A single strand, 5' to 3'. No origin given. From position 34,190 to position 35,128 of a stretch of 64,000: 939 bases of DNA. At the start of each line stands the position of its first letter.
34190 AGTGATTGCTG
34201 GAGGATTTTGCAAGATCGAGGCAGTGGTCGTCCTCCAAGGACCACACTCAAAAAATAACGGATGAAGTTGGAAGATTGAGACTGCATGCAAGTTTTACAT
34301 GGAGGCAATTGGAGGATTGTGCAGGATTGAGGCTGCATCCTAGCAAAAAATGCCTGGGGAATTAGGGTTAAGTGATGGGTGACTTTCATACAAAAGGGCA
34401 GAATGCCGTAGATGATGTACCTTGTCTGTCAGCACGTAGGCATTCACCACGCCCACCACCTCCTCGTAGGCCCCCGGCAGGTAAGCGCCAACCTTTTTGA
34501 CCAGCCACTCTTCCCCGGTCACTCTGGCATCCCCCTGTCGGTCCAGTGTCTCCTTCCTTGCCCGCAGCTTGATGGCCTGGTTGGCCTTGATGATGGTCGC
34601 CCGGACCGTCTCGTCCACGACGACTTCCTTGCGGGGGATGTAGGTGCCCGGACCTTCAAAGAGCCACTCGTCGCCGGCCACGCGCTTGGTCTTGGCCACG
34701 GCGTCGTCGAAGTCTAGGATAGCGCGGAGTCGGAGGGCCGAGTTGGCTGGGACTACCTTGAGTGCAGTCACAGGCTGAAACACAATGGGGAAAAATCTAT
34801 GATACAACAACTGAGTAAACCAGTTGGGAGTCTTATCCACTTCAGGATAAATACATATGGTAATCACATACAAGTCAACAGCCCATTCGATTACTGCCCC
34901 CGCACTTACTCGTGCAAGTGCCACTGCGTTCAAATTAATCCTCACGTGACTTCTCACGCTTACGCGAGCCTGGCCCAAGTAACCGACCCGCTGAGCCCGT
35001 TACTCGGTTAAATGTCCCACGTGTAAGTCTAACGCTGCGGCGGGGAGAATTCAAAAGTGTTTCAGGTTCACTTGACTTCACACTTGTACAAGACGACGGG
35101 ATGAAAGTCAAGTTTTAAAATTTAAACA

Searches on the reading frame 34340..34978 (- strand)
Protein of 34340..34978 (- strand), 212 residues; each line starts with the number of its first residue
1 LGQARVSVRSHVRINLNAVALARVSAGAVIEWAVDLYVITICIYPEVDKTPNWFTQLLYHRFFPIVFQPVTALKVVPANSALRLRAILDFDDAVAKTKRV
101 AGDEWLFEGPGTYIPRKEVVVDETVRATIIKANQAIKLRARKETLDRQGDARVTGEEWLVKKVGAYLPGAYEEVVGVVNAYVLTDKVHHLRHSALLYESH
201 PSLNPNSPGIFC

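Call 46: find_encoding_contigs(protein=window:34340-34978:-, flank=3000, max_places=6)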
Protein window:34340-34978:- (212 aa): no gene with exactly this product is on record in the collection.
